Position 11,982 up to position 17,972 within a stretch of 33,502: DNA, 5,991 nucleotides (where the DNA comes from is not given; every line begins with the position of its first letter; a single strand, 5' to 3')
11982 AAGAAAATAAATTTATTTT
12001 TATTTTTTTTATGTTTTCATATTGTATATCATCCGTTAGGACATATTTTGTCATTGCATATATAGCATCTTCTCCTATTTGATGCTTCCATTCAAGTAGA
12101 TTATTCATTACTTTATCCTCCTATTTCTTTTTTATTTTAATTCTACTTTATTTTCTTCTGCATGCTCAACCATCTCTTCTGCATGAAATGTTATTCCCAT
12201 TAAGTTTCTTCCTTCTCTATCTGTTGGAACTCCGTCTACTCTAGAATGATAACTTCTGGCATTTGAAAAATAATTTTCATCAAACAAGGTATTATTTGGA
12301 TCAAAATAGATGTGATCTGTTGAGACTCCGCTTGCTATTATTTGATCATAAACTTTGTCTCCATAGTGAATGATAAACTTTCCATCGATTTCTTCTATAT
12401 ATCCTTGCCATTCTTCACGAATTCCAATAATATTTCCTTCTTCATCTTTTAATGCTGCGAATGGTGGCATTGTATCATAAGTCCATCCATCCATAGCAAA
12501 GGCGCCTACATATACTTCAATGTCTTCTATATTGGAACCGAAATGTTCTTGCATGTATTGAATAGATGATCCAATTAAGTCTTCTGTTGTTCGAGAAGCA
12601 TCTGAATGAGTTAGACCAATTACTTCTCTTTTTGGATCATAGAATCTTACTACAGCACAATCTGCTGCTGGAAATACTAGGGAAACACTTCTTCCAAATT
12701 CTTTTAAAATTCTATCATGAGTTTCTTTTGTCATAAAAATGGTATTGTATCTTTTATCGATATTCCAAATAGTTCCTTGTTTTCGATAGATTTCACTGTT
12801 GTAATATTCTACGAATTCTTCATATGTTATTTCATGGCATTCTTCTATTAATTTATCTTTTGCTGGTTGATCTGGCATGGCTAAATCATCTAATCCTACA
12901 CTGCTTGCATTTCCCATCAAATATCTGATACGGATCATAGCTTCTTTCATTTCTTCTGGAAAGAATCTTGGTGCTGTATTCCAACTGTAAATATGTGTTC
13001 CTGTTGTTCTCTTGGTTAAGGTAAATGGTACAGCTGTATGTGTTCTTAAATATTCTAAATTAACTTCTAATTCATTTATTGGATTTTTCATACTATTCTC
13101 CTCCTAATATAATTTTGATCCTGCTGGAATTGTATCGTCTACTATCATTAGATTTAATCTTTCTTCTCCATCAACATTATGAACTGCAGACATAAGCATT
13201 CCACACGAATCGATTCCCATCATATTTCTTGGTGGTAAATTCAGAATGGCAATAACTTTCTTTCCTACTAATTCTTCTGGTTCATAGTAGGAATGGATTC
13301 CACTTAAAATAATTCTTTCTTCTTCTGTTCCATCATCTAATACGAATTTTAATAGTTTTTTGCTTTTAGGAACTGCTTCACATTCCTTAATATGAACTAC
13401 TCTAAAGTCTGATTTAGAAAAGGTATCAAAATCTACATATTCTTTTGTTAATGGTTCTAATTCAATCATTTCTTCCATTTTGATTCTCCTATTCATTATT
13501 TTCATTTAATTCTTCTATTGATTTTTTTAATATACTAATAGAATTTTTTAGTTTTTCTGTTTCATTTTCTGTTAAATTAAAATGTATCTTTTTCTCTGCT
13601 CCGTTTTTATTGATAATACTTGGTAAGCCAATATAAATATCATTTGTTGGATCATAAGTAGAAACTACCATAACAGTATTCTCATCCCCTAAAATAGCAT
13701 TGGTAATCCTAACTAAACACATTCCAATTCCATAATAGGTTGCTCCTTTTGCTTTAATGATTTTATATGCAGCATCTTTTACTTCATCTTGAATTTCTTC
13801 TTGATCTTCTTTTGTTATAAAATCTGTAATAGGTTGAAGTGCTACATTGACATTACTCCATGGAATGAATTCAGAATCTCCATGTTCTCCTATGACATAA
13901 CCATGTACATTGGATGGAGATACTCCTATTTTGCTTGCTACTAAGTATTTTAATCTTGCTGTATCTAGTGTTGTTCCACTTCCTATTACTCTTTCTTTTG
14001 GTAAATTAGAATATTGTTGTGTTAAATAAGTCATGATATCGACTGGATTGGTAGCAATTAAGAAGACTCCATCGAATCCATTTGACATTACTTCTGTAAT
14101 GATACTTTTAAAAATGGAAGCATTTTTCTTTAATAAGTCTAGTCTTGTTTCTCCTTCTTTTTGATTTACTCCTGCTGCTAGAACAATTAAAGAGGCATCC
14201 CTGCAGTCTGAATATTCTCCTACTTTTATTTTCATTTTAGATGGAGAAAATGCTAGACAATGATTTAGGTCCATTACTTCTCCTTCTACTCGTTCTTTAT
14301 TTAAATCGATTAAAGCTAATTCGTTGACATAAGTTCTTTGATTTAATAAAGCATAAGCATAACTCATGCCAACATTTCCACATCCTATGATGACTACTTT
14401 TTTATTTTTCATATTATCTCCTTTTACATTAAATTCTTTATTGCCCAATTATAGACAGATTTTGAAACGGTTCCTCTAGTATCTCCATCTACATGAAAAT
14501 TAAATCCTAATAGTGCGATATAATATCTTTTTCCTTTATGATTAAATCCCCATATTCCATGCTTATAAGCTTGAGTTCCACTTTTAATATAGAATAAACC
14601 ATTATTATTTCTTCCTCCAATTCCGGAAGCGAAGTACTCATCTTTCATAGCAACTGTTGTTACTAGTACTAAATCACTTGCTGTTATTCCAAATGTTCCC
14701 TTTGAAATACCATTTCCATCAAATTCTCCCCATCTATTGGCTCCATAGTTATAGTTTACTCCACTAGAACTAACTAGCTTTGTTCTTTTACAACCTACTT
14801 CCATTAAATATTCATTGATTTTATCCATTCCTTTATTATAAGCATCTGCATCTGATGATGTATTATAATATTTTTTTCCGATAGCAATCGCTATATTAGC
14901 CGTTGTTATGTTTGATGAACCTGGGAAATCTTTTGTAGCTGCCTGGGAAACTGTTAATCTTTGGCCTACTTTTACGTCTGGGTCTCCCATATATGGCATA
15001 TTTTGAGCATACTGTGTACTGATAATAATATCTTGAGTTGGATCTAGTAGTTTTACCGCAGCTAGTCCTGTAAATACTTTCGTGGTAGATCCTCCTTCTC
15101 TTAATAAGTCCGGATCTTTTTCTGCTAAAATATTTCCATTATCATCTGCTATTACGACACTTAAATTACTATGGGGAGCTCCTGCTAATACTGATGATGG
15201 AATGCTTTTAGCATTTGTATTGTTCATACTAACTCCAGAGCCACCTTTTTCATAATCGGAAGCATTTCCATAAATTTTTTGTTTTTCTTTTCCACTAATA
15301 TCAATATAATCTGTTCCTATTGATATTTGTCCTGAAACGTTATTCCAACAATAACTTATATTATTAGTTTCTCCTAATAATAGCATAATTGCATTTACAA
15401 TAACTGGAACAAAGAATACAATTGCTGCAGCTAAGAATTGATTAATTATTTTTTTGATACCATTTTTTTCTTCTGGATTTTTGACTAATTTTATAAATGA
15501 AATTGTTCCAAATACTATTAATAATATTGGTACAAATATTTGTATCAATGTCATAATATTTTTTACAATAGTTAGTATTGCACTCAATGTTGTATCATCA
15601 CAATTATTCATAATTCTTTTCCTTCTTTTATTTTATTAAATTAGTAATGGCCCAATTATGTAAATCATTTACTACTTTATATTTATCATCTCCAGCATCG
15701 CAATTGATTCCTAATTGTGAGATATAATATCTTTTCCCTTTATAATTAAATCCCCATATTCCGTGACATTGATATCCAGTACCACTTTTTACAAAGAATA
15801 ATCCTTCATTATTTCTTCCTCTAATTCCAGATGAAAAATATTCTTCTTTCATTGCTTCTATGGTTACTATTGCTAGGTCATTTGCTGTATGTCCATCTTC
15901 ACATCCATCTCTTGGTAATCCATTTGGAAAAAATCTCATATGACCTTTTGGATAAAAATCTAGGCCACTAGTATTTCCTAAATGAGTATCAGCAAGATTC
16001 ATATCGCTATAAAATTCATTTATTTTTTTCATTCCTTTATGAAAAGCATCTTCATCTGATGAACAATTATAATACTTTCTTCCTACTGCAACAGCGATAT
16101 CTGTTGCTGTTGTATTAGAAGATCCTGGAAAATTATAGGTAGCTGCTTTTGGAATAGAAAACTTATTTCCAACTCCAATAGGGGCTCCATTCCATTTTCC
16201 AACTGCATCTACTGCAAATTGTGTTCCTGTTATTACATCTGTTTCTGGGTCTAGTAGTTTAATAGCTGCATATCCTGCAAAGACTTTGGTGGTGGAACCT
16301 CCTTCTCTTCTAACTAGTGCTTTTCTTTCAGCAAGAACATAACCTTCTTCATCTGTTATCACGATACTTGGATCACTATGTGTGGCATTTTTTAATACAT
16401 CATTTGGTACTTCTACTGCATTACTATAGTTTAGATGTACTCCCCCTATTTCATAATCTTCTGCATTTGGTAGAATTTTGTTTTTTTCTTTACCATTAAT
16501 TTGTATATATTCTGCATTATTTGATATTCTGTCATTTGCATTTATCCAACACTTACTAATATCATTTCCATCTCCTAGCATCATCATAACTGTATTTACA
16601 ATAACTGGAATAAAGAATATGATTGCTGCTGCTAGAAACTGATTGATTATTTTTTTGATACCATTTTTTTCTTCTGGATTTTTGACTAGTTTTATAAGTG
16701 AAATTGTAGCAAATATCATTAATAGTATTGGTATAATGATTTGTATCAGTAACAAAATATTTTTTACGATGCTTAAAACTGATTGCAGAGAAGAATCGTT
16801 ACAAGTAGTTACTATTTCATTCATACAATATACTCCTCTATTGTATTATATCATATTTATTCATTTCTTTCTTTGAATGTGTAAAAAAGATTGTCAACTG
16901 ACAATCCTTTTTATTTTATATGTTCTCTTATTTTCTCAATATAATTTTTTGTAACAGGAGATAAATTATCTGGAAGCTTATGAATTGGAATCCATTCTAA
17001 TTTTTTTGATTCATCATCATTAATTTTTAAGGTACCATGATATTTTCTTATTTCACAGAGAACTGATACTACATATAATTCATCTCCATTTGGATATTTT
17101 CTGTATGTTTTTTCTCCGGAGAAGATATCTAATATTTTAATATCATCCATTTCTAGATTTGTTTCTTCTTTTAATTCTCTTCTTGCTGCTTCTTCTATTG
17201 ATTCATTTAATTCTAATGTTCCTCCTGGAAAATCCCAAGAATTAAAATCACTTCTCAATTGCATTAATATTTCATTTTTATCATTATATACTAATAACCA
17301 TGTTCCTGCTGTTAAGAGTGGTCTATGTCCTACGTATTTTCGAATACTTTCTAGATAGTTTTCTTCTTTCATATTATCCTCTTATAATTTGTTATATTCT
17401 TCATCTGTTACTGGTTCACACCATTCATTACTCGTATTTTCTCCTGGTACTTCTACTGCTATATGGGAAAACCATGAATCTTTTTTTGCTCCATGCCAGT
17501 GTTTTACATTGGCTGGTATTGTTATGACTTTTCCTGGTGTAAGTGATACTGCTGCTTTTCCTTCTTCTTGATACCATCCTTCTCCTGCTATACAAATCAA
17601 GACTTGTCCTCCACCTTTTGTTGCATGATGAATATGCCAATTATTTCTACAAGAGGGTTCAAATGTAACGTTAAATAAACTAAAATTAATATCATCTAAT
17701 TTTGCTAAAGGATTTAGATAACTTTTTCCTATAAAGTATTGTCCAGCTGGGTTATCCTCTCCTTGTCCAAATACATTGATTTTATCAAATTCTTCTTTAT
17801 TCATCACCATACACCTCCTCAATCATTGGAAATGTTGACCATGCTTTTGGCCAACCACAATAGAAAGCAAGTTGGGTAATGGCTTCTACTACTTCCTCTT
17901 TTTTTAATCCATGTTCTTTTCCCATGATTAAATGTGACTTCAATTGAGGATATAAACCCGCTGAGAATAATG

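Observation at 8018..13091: Translationally coupled module: divergent YfiH/LACC1-like enzyme, 159-aa helical protein and 1204-aa HD-domain protein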

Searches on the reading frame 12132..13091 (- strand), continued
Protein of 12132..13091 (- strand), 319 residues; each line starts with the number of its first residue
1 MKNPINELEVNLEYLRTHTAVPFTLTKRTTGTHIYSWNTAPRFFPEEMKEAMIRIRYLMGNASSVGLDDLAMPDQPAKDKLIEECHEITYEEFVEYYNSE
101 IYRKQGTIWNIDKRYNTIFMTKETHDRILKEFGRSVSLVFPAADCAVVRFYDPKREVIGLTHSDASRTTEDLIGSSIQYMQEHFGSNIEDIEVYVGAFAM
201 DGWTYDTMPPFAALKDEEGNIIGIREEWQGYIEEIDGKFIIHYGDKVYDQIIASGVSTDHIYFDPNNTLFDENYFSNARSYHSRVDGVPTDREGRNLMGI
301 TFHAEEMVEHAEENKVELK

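Call 64: search_solved_structures(query=A5, max_evalue=0.1, show_alignments=4)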
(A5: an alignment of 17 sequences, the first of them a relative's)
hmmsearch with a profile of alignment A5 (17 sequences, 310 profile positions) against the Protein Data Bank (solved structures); distinct sequences matched with E-value up to 0.1: 5.
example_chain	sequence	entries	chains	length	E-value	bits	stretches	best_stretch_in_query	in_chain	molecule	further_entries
6dzd_A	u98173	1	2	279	5.6e-08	35.6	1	137-278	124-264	hypothetical protein YfiH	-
7fbg_A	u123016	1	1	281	3.5e-06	29.7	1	133-296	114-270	Purine nucleoside phosphorylase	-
1xfj_A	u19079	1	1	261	0.0058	19.1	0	142-183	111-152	conserved hypothetical protein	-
6t0y_A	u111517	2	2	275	0.011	18.2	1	136-278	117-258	Polyphenol oxidase | YlmD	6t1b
1t8h_A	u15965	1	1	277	0.011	18.2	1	136-278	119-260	YlmD protein sequence homologue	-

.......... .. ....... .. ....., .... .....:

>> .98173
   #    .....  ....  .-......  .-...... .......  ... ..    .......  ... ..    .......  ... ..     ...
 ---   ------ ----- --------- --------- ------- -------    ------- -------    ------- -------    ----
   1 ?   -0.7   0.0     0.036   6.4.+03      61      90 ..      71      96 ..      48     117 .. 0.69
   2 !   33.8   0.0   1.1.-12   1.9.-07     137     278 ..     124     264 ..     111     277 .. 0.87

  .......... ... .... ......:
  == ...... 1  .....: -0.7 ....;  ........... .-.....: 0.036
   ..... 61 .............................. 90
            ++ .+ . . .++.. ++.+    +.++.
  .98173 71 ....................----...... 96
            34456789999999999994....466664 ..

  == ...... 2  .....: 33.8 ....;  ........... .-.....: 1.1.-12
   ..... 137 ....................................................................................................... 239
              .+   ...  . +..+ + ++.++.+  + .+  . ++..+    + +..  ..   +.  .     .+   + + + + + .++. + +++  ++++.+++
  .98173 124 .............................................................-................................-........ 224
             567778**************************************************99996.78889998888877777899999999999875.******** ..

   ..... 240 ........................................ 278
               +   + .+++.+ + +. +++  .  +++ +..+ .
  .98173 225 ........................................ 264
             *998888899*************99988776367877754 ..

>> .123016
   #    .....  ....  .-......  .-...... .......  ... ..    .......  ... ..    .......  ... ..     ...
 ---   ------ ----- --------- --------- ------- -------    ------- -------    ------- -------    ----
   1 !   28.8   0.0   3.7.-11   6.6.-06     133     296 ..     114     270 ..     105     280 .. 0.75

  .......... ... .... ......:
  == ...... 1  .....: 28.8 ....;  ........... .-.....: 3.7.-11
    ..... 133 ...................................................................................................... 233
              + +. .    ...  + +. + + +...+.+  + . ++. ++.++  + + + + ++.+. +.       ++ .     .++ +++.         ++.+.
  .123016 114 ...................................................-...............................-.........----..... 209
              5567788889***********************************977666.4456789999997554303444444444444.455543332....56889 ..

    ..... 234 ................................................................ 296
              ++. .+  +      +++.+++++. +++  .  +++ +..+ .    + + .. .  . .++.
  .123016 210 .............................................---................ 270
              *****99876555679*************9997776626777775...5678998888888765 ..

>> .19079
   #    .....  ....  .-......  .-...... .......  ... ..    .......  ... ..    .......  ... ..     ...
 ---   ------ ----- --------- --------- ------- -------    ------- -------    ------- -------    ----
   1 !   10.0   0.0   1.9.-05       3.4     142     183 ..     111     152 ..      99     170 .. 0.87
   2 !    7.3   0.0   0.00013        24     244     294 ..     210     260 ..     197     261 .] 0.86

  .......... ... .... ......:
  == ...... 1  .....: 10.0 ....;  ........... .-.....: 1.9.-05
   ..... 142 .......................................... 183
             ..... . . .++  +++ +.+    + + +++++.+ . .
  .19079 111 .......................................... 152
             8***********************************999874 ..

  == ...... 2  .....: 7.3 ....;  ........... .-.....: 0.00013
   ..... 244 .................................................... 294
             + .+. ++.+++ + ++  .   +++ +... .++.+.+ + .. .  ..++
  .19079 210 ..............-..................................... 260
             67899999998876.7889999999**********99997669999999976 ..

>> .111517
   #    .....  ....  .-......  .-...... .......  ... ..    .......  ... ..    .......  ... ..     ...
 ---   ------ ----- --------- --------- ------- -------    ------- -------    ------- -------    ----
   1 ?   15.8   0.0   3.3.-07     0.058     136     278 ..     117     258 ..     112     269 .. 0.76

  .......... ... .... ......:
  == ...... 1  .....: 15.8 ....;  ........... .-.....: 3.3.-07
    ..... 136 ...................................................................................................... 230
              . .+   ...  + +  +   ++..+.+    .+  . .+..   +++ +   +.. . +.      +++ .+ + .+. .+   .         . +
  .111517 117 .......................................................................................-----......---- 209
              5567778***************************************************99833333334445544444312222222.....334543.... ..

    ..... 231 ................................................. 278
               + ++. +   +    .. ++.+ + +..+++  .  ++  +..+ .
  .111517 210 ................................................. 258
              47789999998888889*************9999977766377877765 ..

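Call 98: search_protein_families(library=phrogs, proteins=[window:12132-13091:-], max_evalue=0.01)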
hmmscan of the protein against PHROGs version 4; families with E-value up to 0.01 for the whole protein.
window:12132-13091:- (319 aa): 0 families

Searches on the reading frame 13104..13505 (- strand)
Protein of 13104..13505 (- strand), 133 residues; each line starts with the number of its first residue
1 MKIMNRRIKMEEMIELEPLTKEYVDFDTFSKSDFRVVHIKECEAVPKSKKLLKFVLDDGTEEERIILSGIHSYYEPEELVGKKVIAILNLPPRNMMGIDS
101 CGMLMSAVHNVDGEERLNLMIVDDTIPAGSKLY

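Call 3: search_protein_families(library=pfam, proteins=[window:13104-13505:-], max_evalue=0.1)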
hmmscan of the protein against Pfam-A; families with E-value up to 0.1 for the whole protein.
window:13104-13505:- (133 aa): 1 family
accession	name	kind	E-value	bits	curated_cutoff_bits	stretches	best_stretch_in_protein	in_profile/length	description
PF01588.26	tRNA_bind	-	2.2e-25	89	27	1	34-131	1-96/96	Putative tRNA binding domain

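Call 4: search_protein_families(library=ncbifam, proteins=[window:13104-13505:-], max_evalue=0.1)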
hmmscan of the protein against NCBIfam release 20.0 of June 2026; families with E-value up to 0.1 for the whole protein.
window:13104-13505:- (133 aa): 13 families
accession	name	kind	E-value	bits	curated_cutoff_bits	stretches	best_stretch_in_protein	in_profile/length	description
TIGR00399.1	metG_C_term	equivalog_domain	1.5e-34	118.8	116.65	1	12-131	22-137/139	methionine--tRNA ligase subunit beta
NF008900.0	PRK12267.1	equivalog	1.1e-31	110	598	1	15-132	534-647/648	methionine--tRNA ligase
NF001100.0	PRK00133.1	equivalog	3.7e-31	108.4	587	1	10-131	558-674/676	methionine--tRNA ligase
NF007495.0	PRK10089.1-4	equivalog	5.8e-15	55.8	117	1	22-133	3-113/113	tRNA-binding protein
NF007494.0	PRK10089.1-3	equivalog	6.6e-12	45.4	109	1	22-132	2-111/112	tRNA-binding protein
NF007493.0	PRK10089.1-2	equivalog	3.1e-11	43.3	160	1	23-132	3-111/112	tRNA-binding protein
TIGR02222.1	chap_CsaA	subfamily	7.3e-11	42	119.65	1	26-132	1-106/107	export-related chaperone CsaA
NF007492.0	PRK10089.1-1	equivalog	8.2e-11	41.8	150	1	22-131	2-108/110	tRNA-binding protein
NF007496.0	PRK10089.1-5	equivalog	1.4e-10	41.4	171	1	25-131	3-107/109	chaperone CsaA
TIGR00472.1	pheT_bact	equivalog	2.3e-06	26.1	402.65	1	28-129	38-147/798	phenylalanine--tRNA ligase subunit beta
NF045867.1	PheT_Nterm_rel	equivalog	0.00053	20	120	1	20-107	75-165/171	TyrS-associated PheT N-terminal domain-related protein TapR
NF045760.1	YtpR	equivalog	0.0025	17.7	100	1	15-107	65-158/185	YtpR family tRNA-binding protein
NF045521.1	rhoda_near_glyco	subfamily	0.1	12.4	145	0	6-66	15-74/144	rhodanese homology domain-containing protein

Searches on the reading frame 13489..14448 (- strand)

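Call 3: search_protein_families(library=pfam, proteins=[window:13489-14448:-], max_evalue=0.1)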
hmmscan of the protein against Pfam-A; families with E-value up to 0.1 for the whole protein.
window:13489-14448:- (319 aa): 5 families
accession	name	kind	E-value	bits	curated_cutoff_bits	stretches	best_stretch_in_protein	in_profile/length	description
PF00056.29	Ldh_1_N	-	2.5e-47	160.9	27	1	17-156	2-141/141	lactate/malate dehydrogenase, NAD binding domain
PF02866.23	Ldh_1_C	-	3.9e-38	131.6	22.6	1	159-316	1-172/174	lactate/malate dehydrogenase, alpha/beta C-terminal domain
PF02254.24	TrkA_N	-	0.0017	19.1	23.8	1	18-118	1-94/116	TrkA-N domain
PF13241.12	NAD_binding_7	-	0.0056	17.7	22.1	1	12-92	4-69/104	Putative NAD(P)-binding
PF03435.24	Sacchrp_dh_NADP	-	0.098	13.4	25.1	0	18-60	1-42/129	Saccharopine dehydrogenase NADP binding domain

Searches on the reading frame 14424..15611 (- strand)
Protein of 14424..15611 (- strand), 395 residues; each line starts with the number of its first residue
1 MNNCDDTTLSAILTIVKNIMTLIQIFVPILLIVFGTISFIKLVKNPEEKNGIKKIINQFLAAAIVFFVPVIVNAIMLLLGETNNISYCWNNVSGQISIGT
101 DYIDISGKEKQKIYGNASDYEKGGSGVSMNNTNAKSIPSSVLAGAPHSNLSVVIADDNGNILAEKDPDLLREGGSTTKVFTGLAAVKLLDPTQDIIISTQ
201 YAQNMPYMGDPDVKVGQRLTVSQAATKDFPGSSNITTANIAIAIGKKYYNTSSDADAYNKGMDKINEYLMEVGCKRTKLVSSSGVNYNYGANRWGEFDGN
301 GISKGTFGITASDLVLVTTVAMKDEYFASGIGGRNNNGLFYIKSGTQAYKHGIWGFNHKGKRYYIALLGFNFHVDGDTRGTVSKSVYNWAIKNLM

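Call 51: search_protein_families(library=pfam, proteins=[window:14424-15611:-], max_evalue=0.001)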
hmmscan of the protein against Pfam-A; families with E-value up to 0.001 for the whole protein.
window:14424-15611:- (395 aa): 2 families
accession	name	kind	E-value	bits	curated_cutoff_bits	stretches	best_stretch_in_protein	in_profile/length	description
PF00768.25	Peptidase_S11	-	0.0003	20.8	27.6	1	148-325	12-169/239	D-alanyl-D-alanine carboxypeptidase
PF18895.5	T4SS_pilin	-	0.0005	20.5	26.6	1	11-75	4-71/71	Type IV secretion system pilin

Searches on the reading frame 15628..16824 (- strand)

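Call 51: search_protein_families(library=pfam, proteins=[window:15628-16824:-], max_evalue=0.001)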
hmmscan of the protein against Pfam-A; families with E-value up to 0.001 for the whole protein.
window:15628-16824:- (398 aa): 1 family
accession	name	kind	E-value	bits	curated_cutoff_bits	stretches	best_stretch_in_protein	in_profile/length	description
PF18895.5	T4SS_pilin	-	8.7e-05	23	26.6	1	19-79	8-71/71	Type IV secretion system pilin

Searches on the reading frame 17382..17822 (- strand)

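Call 51: search_protein_families(library=pfam, proteins=[window:17382-17822:-], max_evalue=0.001)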
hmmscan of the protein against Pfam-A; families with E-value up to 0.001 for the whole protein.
window:17382-17822:- (146 aa): 2 families
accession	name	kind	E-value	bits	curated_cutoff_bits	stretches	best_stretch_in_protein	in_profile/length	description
PF07883.17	Cupin_2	-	4.8e-07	29.8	27.2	1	52-115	3-61/70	Cupin domain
PF00190.28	Cupin_1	-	0.00084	19.4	22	1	42-122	28-112/151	Cupin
